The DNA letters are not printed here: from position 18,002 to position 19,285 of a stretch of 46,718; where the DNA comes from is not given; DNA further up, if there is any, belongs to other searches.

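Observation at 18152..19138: Predicted catalytically dead M48-type peptidase embedded between the two dynamin genes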

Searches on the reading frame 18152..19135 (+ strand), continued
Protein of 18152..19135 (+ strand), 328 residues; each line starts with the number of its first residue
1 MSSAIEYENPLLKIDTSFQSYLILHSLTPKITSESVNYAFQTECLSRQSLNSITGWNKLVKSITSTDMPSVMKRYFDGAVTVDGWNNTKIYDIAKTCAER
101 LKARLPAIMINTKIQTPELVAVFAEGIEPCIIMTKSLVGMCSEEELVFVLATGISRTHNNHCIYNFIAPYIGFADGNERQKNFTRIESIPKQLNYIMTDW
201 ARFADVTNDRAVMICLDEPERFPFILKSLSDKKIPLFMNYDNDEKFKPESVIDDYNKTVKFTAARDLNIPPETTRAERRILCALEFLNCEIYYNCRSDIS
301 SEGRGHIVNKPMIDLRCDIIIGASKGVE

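Call 50: find_encoding_contigs(protein=P0014, flank=6000, max_places=2)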
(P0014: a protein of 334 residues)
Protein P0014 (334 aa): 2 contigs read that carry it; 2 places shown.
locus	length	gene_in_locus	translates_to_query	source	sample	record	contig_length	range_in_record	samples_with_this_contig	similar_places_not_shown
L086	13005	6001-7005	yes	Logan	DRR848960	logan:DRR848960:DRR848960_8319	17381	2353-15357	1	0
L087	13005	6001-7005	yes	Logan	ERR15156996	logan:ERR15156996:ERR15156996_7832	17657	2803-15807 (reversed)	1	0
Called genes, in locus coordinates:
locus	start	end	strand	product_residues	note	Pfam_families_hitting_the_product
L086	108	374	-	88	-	PF20648:DUF6809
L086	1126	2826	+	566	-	PF03193:RsgA_GTPase (faint), PF00350:Dynamin_N, PF01926:MMR_HSR1 (weak), PF00009:GTP_EFTU, PF22298:Tsr1_G-like (faint)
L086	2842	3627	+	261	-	PF12773:DZR, PF13240:Zn_Ribbon_1 (weak), PF13248:Zn_ribbon_3 (faint)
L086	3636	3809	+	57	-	PF13240:Zn_Ribbon_1, PF13248:Zn_ribbon_3 (faint), PF17032:Zn_ribbon_15 (faint), PF24460:DUF7575 (faint), PF12773:DZR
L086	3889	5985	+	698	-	PF00009:GTP_EFTU (weak), PF00350:Dynamin_N, PF01926:MMR_HSR1, PF21808:Dynamin-like_hel_bact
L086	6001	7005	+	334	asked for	PF01435:Peptidase_M48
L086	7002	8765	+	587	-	PF00009:GTP_EFTU (weak), PF00350:Dynamin_N, PF01926:MMR_HSR1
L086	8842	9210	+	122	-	PF13240:Zn_Ribbon_1 (weak)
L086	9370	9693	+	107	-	-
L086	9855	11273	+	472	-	PF13306:LRR_5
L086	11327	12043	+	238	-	-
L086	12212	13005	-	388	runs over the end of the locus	PF13102:Phage_int_SAM_5, PF14659:Phage_int_SAM_3, PF00589:Phage_integrase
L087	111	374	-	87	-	PF20648:DUF6809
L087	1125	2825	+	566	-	PF03193:RsgA_GTPase (faint), PF00350:Dynamin_N, PF01926:MMR_HSR1 (weak), PF00009:GTP_EFTU, PF22298:Tsr1_G-like (faint)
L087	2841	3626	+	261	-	PF12773:DZR, PF13240:Zn_Ribbon_1 (weak), PF13248:Zn_ribbon_3 (faint)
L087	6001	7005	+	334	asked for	PF01435:Peptidase_M48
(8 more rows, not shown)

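Call 51: find_encoding_contigs(protein=P0235, flank=6000, max_places=2)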
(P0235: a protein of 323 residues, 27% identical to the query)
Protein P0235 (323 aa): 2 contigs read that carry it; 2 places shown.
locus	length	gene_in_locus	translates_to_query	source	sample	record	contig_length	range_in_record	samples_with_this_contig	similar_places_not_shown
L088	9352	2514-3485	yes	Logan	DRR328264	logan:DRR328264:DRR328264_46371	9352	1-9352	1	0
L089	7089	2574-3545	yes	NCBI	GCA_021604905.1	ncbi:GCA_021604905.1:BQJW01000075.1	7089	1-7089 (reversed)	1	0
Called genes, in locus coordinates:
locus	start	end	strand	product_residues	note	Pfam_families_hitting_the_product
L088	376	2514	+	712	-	PF00009:GTP_EFTU (faint), PF00350:Dynamin_N, PF01926:MMR_HSR1 (faint), PF21808:Dynamin-like_hel_bact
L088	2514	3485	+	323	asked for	PF01435:Peptidase_M48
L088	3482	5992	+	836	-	PF00009:GTP_EFTU (faint), PF00025:Arf (faint), PF00350:Dynamin_N, PF01926:MMR_HSR1 (faint), PF19955:EAD1, PF00350:Dynamin_N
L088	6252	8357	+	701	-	PF00009:GTP_EFTU (weak), PF00350:Dynamin_N, PF01926:MMR_HSR1 (weak)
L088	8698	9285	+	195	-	PF19955:EAD1 (faint), PF19960:EAD7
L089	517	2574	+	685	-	PF00009:GTP_EFTU (faint), PF00350:Dynamin_N, PF01926:MMR_HSR1 (faint), PF21808:Dynamin-like_hel_bact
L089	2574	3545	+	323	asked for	PF01435:Peptidase_M48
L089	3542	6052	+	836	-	PF00009:GTP_EFTU (faint), PF00025:Arf (faint), PF00350:Dynamin_N, PF01926:MMR_HSR1 (faint), PF19955:EAD1, PF00350:Dynamin_N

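Call 52: find_encoding_contigs(protein=P0058, flank=6000, max_places=2)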
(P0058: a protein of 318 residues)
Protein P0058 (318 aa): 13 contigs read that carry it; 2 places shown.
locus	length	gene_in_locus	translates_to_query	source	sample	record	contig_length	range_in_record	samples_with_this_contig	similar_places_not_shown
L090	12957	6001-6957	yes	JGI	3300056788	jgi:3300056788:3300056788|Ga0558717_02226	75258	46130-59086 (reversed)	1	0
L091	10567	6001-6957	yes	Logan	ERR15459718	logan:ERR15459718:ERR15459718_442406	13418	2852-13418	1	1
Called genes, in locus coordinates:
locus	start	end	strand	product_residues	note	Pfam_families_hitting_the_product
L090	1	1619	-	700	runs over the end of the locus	PF01926:MMR_HSR1 (faint), PF00350:Dynamin_N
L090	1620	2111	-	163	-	-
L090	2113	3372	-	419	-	PF00069:Pkinase, PF07714:PK_Tyr_Ser-Thr, PF13191:AAA_16 (weak)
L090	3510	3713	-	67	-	-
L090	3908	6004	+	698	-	PF00350:Dynamin_N, PF01926:MMR_HSR1 (weak)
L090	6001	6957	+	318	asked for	PF01435:Peptidase_M48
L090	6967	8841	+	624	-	PF00350:Dynamin_N, PF01926:MMR_HSR1 (weak), PF00009:GTP_EFTU (weak)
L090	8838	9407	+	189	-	PF04542:Sigma70_r2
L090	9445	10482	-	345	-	PF00294:PfkB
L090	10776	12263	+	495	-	PF07394:DUF1501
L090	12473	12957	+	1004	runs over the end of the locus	PF07635:PSCyt1, PF07583:PSCyt2, PF07587:PSD1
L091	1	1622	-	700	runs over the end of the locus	PF01926:MMR_HSR1 (faint), PF00350:Dynamin_N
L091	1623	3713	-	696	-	PF00069:Pkinase, PF07714:PK_Tyr_Ser-Thr, PF13191:AAA_16 (weak)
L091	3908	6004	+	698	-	PF00350:Dynamin_N, PF01926:MMR_HSR1 (weak)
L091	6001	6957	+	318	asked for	PF01435:Peptidase_M48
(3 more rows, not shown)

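Call 61: search_solved_structures(query=L003:4767-6806:+, max_evalue=1e-10, show_alignments=0)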
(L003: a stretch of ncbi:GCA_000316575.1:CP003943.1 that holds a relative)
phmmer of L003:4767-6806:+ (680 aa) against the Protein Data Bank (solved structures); distinct sequences matched with E-value up to 1e-10: 2.
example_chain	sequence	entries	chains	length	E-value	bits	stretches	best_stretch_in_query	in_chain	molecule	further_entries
2j68_A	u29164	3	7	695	1.2e-30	110.1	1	18-656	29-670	BACTERIAL DYNAMIN-LIKE PROTEIN | DYNAMIN FAMILY PROTEIN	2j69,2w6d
5owv_C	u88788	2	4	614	6e-13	51.6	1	56-205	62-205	GTP-binding protein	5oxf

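Call 62: search_solved_structures(query=L003:2300-4375:+, max_evalue=1e-10, show_alignments=0)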
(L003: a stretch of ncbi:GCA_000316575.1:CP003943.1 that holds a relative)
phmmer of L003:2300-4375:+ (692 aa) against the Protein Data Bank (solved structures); distinct sequences matched with E-value up to 1e-10: 2.
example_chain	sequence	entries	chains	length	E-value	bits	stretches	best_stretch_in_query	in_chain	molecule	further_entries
2j68_A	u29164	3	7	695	7.8e-32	113.8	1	24-636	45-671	BACTERIAL DYNAMIN-LIKE PROTEIN | DYNAMIN FAMILY PROTEIN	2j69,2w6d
5owv_C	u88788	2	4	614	1.6e-13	53.3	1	48-199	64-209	GTP-binding protein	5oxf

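Call 68: search_protein_families(library=padloc, proteins=[P0196, P0014, P0235, P0008, L088:3482-5989:+], max_evalue=0.01)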
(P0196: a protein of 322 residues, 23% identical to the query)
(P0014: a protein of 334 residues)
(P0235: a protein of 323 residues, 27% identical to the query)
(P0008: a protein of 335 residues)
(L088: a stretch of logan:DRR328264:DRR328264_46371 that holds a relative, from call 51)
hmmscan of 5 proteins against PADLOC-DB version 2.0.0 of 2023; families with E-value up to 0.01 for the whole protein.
P0196 (322 aa): 0 families

P0014 (334 aa): 0 families

P0235 (323 aa): 0 families

P0008 (335 aa): 0 families

L088:3482-5989:+ (836 aa): 4 families
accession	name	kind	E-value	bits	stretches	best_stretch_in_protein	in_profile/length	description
PDLC03839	LeoA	-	2.9e-17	61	2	387-692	103-391/559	-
PDLC03841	LeoBC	-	1.6e-06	25.6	1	387-476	122-211/601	-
PDLC03840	LeoA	-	4.5e-05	20.6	1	375-456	90-180/577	-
PDLC03842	LeoB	-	0.0035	14.3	0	730-812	481-564/568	-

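Call 71: find_encoding_contigs(protein=P0244, flank=5000, max_places=1)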
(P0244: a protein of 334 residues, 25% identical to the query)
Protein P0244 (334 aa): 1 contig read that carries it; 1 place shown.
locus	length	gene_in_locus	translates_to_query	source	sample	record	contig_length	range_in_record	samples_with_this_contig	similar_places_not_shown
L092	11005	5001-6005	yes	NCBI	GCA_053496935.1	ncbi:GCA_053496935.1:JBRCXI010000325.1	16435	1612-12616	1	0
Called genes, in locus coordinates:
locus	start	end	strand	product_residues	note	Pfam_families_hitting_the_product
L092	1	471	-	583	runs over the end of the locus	PF02776:TPP_enzyme_N, PF16582:TPP_enzyme_M_2, PF02775:TPP_enzyme_C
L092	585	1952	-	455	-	PF00425:Chorismate_bind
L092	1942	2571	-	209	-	PF00440:TetR_N, PF17932:TetR_C_24 (weak)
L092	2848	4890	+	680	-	PF00350:Dynamin_N, PF01926:MMR_HSR1 (weak)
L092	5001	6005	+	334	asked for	PF01435:Peptidase_M48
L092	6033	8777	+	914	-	PF00069:Pkinase, PF07714:PK_Tyr_Ser-Thr, PF01926:MMR_HSR1 (weak), PF00350:Dynamin_N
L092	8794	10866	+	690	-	PF00350:Dynamin_N, PF01926:MMR_HSR1, PF00009:GTP_EFTU (weak), PF21808:Dynamin-like_hel_bact (faint)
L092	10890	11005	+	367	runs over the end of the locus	PF17032:Zn_ribbon_15 (faint), PF12773:DZR, PF13248:Zn_ribbon_3 (faint), PF13240:Zn_Ribbon_1 (weak)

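Call 72: find_encoding_contigs(protein=P0181, flank=5000, max_places=1)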
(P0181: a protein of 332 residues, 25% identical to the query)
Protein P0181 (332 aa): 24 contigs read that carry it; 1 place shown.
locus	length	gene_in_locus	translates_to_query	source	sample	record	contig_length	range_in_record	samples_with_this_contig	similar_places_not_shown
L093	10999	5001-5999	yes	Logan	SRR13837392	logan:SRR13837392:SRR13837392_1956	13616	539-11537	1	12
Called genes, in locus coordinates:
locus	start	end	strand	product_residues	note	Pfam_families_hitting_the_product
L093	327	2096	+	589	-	PF00009:GTP_EFTU, PF00350:Dynamin_N, PF01926:MMR_HSR1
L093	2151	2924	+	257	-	PF12773:DZR, PF13248:Zn_ribbon_3 (faint), PF17032:Zn_ribbon_15 (faint), PF24460:DUF7575 (faint), PF13240:Zn_Ribbon_1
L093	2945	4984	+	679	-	PF00009:GTP_EFTU, PF00350:Dynamin_N, PF01926:MMR_HSR1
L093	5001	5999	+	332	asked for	PF01435:Peptidase_M48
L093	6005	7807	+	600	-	PF00009:GTP_EFTU (faint), PF00350:Dynamin_N, PF01926:MMR_HSR1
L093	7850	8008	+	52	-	-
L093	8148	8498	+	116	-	PF01627:Hpt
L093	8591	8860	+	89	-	PF00072:Response_reg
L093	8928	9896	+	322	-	PF14486:DUF4432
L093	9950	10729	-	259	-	PF00756:Esterase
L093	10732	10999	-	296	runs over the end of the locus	PF03631:Virul_fac_BrkB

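Call 73: find_encoding_contigs(protein=P0036, flank=5000, max_places=1)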
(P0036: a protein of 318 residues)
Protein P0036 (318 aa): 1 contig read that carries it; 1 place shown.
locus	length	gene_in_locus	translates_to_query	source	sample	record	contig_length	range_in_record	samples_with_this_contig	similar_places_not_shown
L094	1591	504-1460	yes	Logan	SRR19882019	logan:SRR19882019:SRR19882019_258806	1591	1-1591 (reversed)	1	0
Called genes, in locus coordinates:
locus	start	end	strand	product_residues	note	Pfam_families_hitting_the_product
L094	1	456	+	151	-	?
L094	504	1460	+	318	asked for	PF01435:Peptidase_M48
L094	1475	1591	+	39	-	?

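Call 78: find_related_loci(query=A5, collection=viral_contigs, flank=6000)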
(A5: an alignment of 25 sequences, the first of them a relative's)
Query A5 (322 aa) in viral_contigs; peptide patterns used: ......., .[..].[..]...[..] (x = any residue, [..] = any of these).
51 stretches matched a pattern, but none encodes a relative of the query by tblastn (E <= 1e-3).

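Call 79: find_related_loci(query=A3, collection=viral_contigs, flank=6000)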
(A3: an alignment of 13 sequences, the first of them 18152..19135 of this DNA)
Query A3 (328 aa) in viral_contigs; peptide patterns used: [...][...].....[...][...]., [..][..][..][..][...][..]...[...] (x = any residue, [..] = any of these).
29 stretches matched a pattern, but none encodes a relative of the query by tblastn (E <= 1e-3).

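Call 80: find_related_loci(query=A5, collection=metagenome_contigs, flank=5000)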
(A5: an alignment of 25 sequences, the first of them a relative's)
Query A5 (322 aa) in metagenome_contigs; peptide patterns used: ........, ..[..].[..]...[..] (x = any residue, [..] = any of these).
600 stretches matched a pattern (row limit reached: there are more); 391 encode a relative of the query (tblastn E <= 1e-3); the best 80 are kept; 80 distinct loci.
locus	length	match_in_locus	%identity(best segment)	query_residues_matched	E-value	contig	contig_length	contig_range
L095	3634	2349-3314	77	1-322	0e+0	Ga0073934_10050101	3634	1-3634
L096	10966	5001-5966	71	1-322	7e-168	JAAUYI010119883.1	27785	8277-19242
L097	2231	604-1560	66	1-318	1e-156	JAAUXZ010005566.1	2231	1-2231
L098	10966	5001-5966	75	1-322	4e-175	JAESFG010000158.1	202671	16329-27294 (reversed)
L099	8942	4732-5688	54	6-317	1e-117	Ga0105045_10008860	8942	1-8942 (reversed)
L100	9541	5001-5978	53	5-322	7e-115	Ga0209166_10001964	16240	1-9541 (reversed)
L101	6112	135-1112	53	5-322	7e-115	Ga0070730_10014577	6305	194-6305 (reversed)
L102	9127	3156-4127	49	8-318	3e-105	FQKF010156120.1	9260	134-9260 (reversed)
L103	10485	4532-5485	48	8-318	2e-102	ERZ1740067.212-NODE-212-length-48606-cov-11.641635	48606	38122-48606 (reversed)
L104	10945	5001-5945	48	8-321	1e-101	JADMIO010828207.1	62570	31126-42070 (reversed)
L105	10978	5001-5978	46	8-318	1e-99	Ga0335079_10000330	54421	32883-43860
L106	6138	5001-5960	45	7-318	2e-91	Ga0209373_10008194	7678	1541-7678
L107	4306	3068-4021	39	5-320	2e-80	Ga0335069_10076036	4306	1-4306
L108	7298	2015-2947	40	7-318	2e-80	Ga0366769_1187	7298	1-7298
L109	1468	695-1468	47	8-265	2e-84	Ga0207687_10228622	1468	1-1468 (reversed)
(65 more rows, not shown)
